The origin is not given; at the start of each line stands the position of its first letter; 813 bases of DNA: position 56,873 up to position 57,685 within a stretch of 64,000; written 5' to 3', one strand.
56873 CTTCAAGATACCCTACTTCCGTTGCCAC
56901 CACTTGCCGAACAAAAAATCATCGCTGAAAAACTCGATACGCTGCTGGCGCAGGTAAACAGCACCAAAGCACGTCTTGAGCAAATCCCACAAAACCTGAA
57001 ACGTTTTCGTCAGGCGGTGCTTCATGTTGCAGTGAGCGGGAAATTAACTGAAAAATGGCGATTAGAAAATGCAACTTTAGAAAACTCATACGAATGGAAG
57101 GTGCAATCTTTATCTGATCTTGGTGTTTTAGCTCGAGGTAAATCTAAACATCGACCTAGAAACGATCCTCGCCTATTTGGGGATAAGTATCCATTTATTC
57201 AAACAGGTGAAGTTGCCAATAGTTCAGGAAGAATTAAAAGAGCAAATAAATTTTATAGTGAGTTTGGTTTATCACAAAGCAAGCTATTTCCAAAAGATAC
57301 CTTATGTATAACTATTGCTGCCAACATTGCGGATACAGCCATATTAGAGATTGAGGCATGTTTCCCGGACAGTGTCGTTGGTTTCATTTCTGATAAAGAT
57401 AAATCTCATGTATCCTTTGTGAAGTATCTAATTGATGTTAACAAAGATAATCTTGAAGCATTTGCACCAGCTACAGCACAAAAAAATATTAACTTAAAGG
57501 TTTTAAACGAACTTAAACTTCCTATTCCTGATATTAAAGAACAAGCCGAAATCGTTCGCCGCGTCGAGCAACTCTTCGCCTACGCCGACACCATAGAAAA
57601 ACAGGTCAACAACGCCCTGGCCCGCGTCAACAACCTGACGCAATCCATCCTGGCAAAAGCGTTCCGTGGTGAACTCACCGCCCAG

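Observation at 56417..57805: hsdS allele with K-12-like conserved framework but different target-recognition domains: a type IA R-M system of different specificity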

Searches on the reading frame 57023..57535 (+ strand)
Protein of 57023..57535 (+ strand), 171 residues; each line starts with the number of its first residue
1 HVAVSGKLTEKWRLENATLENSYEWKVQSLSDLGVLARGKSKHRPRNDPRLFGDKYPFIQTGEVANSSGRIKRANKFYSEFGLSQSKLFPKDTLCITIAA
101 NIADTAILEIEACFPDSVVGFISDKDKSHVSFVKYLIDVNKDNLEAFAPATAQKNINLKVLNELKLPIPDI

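Call 12: find_homologous_proteins(query=window:57023-57535:+)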
Query window:57023-57535:+ (171 aa): 1834 proteins with E <= 0.001 among 1924 candidates; the best 120 are listed.
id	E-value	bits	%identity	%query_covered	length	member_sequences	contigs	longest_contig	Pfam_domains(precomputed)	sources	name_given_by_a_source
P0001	7.8e-73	262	72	98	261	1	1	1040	PF01420.26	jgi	jgi:type I restriction enzyme S subunit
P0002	2.1e-68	247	71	99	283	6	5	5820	PF01420.26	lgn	-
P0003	6.4e-60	220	63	99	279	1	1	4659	PF01420.26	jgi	jgi:type I restriction enzyme S subunit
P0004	5.0e-59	217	62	99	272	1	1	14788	PF01420.26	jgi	jgi:type I restriction enzyme S subunit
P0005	4.4e-53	198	60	99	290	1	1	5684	PF01420.26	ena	-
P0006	6.1e-52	194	64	89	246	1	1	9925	PF01420.26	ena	-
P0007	7.1e-52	194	54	100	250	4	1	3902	PF01420.26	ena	-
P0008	3.4e-51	191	54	100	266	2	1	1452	PF01420.26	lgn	-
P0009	1.1e-50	190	61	86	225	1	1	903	PF01420.26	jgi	jgi:type I restriction enzyme S subunit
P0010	1.2e-50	190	57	86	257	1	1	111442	PF01420.26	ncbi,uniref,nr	ncbi:restriction endonuclease subunit S [Hymenobacter sp. BT523]|uniref:restriction endonuclease sub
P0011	1.4e-50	189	60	85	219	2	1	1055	PF01420.26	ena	-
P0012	1.7e-50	189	54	99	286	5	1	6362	PF01420.26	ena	-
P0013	1.8e-50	189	54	96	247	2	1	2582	PF01420.26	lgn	-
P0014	2.2e-50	189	49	98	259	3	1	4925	PF01420.26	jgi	jgi:type I restriction enzyme S subunit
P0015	2.2e-50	189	62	83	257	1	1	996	PF01420.26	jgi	jgi:type I restriction enzyme S subunit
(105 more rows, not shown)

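Call 19: search_dna_similar(query=window:57023-57535:+, collection=plasmids, mode=protein, max_rows=30)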
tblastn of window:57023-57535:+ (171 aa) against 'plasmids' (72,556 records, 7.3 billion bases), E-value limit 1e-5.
Records with a match: 20; places in all: 20; records where one place covers at least 80% of the query: 20.
Best place of each record, by identity: <60% 20.
By first word of the organism name: Synechocystis 4; Lactococcus 3; Psychrobacter 2; Vibrio 2; Acinetobacter 2; Geminocystis 1; Citrobacter 1; Escherichia 1; Pseudanabaena 1; Leptolyngbya 1; and 2 more.
By predicted mobility (MOB-suite, as given by PLSDB): non-mobilizable 12; mobilizable 7; conjugative 1.
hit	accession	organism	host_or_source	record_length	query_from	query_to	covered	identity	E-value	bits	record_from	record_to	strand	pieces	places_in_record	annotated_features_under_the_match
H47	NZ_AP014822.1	Geminocystis sp. NIES-3709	-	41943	19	171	89%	55.6%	1e-37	143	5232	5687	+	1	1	restriction endonuclease subunit S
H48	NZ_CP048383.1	Citrobacter freundii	cell culture,environment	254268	25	171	86%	55.8%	3e-40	150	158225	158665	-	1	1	restriction endonuclease subunit S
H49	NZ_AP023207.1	Escherichia coli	Homo sapiens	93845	19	170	89%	52.0%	7e-35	135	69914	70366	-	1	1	restriction endonuclease subunit S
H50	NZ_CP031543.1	Lactococcus cremoris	prokaryote,dairy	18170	24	171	87%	53.4%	2e-31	125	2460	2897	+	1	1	restriction endonuclease subunit S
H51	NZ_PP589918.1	Lactococcus sp.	Bacterial culture,Dairy environment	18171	24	171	87%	53.4%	2e-31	125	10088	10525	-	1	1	restriction endonuclease subunit S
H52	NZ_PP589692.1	Lactococcus sp.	Bacterial culture,Dairy environment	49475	24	171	87%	52.7%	8e-32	126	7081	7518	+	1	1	restriction endonuclease subunit S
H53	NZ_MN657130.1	Psychrobacter sp.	-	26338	24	171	87%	52.3%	5e-37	141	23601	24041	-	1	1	restriction endonuclease subunit S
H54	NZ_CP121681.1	Psychrobacter sp. SIT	sheep,whole organism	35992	24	171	87%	51.7%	9e-36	137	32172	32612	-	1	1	restriction endonuclease subunit S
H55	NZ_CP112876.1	Pseudanabaena galeata CCNP1313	-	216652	27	171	85%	52.4%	6e-35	135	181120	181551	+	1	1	restriction endonuclease subunit S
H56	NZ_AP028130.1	Vibrio fluvialis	Homo sapiens,Stool sample from a ...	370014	24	171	87%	51.4%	4e-36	139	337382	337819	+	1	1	restriction endonuclease subunit S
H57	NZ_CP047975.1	Acinetobacter baumannii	Homo sapiens,rectal swab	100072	24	171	87%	48.6%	3e-32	127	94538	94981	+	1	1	restriction endonuclease subunit S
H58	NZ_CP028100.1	Synechocystis sp. IPPAS B-1465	axenic culture,Synechocystis sp. GT-L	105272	24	169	85%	46.9%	1e-23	103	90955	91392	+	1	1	restriction endonuclease subunit S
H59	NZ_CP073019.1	Synechocystis sp. PCC 6803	cell culture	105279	24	169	85%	46.9%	1e-23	103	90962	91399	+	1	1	restriction endonuclease subunit S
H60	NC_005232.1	Synechocystis sp. PCC 6803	-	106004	24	169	85%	46.9%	1e-23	103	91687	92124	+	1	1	restriction endonuclease subunit S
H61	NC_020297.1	Synechocystis sp. PCC 6803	-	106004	24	169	85%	46.9%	1e-23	103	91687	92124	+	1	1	restriction endonuclease subunit S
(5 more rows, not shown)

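Call 21: get_annotated_region(hit=H60, flank=4000)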
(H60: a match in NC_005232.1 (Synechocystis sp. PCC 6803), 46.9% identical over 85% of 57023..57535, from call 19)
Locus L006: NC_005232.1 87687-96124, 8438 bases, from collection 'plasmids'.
description: Synechocystis sp. PCC 6803 plasmid pSYSX, complete sequence
organism: Synechocystis sp. PCC 6803 (NCBI taxid 1148)
taxonomy: Bacteria; Cyanobacteriota; Cyanophyceae; Synechococcales; Merismopediaceae; Synechocystis; Synechocystis sp. PCC 6803
host: -; source: -; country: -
typing (MOB-suite, as given by PLSDB): non-mobilizable
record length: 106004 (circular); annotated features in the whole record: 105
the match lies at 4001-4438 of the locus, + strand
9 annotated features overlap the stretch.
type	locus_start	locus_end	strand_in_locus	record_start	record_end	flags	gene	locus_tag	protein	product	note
CDS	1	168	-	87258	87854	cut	-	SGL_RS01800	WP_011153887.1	ParA family protein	-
CDS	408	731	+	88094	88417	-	-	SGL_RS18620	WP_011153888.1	HNH endonuclease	-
CDS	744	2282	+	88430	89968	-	-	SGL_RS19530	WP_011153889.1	class I SAM-dependent DNA methyltransferase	-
CDS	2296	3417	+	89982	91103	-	-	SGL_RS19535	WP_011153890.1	hypothetical protein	-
CDS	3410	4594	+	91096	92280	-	-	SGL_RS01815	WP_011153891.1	restriction endonuclease subunit S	GO:0006304 - DNA modification [Evidence IEA]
CDS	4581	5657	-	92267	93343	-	-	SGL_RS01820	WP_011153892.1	Fic family protein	-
CDS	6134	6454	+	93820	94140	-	-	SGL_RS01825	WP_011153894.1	type II toxin-antitoxin system HigB family toxin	-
CDS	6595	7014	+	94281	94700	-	-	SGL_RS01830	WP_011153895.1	transcriptional regulator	-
CDS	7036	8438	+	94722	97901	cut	-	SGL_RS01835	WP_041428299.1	type I restriction endonuclease subunit R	-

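Call 28: get_annotated_region(hit=H50, flank=2500)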
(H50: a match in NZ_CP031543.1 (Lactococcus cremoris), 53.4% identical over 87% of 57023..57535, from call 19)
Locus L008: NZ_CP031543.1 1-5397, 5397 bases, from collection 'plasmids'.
description: Lactococcus cremoris strain 3107 plasmid p3107E, complete sequence
organism: Lactococcus cremoris (NCBI taxid 1359)
taxonomy: Bacteria; Bacillota; Bacilli; Lactobacillales; Streptococcaceae; Lactococcus; Lactococcus cremoris
host: -; source: prokaryote,dairy; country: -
typing (MOB-suite, as given by PLSDB): mobilizable; replicon rep_cluster_414,rep_cluster_516
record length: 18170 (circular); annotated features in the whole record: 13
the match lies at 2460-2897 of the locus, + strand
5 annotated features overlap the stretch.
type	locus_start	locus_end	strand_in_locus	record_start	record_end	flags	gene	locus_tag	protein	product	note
CDS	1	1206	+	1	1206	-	-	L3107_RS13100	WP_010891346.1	RepB family plasmid replication initiator protein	GO:0006270 - DNA replication initiation [Evidence IEA]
CDS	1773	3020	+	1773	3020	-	-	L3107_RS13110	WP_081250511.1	restriction endonuclease subunit S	GO:0006304 - DNA modification [Evidence IEA]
CDS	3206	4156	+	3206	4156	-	-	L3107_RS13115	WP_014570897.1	magnesium transporter CorA family protein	GO:0030001 - metal ion transport [Evidence IEA]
CDS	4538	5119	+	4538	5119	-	-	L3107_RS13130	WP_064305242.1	stage II sporulation protein M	-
CDS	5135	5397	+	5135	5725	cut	-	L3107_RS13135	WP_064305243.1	site-specific integrase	-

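Call 29: get_annotated_region(hit=H49, flank=3000)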
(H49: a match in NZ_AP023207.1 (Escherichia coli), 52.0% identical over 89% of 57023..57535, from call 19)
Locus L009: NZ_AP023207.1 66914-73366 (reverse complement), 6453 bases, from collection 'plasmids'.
description: Escherichia coli strain TUM18781 plasmid pMTY18781-2, complete sequence
organism: Escherichia coli (NCBI taxid 562)
taxonomy: Bacteria; Pseudomonadota; Gammaproteobacteria; Enterobacterales; Enterobacteriaceae; Escherichia; Escherichia coli
host: -; source: Homo sapiens; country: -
typing (MOB-suite, as given by PLSDB): non-mobilizable
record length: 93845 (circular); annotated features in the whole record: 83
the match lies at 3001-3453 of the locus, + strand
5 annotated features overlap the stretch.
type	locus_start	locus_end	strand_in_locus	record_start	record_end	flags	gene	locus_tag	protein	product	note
CDS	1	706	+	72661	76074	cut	-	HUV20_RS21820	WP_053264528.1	DEAD/DEAH box helicase family protein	-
CDS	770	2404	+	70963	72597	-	-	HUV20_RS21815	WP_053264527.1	class I SAM-dependent DNA methyltransferase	-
CDS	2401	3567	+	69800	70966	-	-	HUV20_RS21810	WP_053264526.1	restriction endonuclease subunit S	GO:0006304 - DNA modification [Evidence IEA]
CDS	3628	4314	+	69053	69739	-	-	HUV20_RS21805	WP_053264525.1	hypothetical protein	-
CDS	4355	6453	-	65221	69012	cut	-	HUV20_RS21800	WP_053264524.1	anti-phage defense-associated sirtuin Dsr1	-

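Call 49: find_related_loci(query=A4, collection=genome_contigs, flank=2500)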
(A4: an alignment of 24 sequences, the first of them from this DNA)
Query A4 (153 aa) in genome_contigs; peptide patterns used: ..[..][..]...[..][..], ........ (x = any residue, [..] = any of these).
600 stretches matched a pattern (row limit reached: there are more); 582 encode a relative of the query (tblastn E <= 1e-3); the best 80 are kept; 80 distinct loci.
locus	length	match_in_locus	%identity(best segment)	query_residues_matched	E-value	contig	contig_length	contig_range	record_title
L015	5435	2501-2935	77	8-152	3e-73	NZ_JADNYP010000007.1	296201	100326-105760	Pseudomonas fulva strain 20-MO00651-0 20-MO00651-0_contig_7, whole genome shotgun sequence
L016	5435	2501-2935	72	8-152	2e-71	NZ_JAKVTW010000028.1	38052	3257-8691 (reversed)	Vreelandella neptunia strain HM116 28, whole genome shotgun sequence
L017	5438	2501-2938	74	8-153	4e-69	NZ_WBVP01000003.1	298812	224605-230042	Aliivibrio finisterrensis strain LMG 23869 3, whole genome shotgun sequence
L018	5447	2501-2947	64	5-153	1e-60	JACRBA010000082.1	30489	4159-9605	MAG: Burkholderiales bacterium isolate NC_groundwater_1608_Pr3_B-0.1um_71_17 SR-2_scaffold_141_1230842, whole genome sho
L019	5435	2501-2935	63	8-152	1e-59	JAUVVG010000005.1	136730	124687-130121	MAG: Azoarcus sp. isolate CSMAG_1158 CSMAG_1158_k127_5765251_length_136730_cov_23.8487, whole genome shotgun sequence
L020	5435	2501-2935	65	8-152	1e-60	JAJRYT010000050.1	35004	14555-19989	MAG: Chloroflexi bacterium isolate Dive96_bin3.68 k141_810023, whole genome shotgun sequence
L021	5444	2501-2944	60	5-152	2e-58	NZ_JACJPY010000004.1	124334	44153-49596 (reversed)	Pseudanabaena cinerea FACHB-1277 contig4, whole genome shotgun sequence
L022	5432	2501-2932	60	8-152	7e-56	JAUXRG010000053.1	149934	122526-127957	MAG: Rubrivivax sp. isolate C12_maxbin.055 C12_k141_585857, whole genome shotgun sequence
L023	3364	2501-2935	60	8-152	2e-56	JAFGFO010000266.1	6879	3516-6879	MAG: Thermoflexales bacterium isolate Zod_Metabat.132 k87_7167359, whole genome shotgun sequence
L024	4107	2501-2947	58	2-152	1e-56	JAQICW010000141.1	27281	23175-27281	MAG: Desulfobacula sp. isolate GH12 k119_325013, whole genome shotgun sequence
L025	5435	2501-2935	58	8-152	4e-54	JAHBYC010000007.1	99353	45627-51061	MAG: Caulobacter sp. isolate ACE_PRO14 PRO14_7, whole genome shotgun sequence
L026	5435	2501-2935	59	8-152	9e-56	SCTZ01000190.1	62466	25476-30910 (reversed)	MAG: Chloroflexi bacterium isolate FW602_bin.16 FW602_bin.16-96443, whole genome shotgun sequence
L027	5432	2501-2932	57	8-151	1e-55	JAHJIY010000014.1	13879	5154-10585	MAG: Proteobacteria bacterium isolate Modern_marine_rock_biofilm.mb.12 Modern_marine_rock.mb.12_k141_63742, whole genome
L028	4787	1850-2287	58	8-153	3e-55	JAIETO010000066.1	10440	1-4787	MAG: Burkholderiaceae bacterium isolate time.spades.CONCOCT.2.5kb_003 c_000000000136, whole genome shotgun sequence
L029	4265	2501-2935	57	8-152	4e-55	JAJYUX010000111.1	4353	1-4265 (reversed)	MAG: archaeon isolate FK1.bin41 NODE_24471_length_4353_cov_1.190487, whole genome shotgun sequence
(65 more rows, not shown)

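Call 69: find_homologous_proteins(query=L006:3989-4462:+, max_evalue=1e-10)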
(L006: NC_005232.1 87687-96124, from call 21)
Query L006:3989-4462:+ (158 aa): 597 proteins with E <= 1e-10 among 631 candidates; the best 120 are listed.
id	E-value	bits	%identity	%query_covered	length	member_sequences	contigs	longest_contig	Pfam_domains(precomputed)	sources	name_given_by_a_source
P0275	2.2e-100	351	100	100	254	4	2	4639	PF01420.26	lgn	-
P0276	5.3e-62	226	66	98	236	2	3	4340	PF01420.26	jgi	jgi:type I restriction enzyme S subunit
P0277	9.5e-61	222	66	95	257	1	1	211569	PF01420.26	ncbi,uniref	ncbi:restriction endonuclease subunit S, partial [Marinobacter salsuginis]|uniref:restriction endonu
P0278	9.8e-61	222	67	99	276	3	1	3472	PF01420.26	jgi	-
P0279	1.6e-60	222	65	99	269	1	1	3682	PF01420.26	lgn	-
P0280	3.0e-60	221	69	99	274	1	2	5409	PF01420.26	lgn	-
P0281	7.7e-60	219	65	99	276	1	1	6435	PF01420.26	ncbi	-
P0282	1.5e-59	218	63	98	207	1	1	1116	PF01420.26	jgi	jgi:type I restriction enzyme S subunit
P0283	1.6e-58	215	63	99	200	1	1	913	PF01420.26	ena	-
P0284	1.4e-57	212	66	99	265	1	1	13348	PF01420.26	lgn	-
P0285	6.3e-56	207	63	99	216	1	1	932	PF01420.26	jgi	jgi:type I restriction enzyme S subunit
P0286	1.5e-54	202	65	93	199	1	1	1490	PF01420.26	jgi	jgi:type I restriction enzyme S subunit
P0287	7.0e-54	200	63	99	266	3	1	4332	PF01420.26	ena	-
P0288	1.3e-53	199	65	91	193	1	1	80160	PF01420.26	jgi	jgi:type I restriction enzyme, S subunit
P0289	3.2e-52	195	63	95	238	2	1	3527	PF01420.26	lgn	-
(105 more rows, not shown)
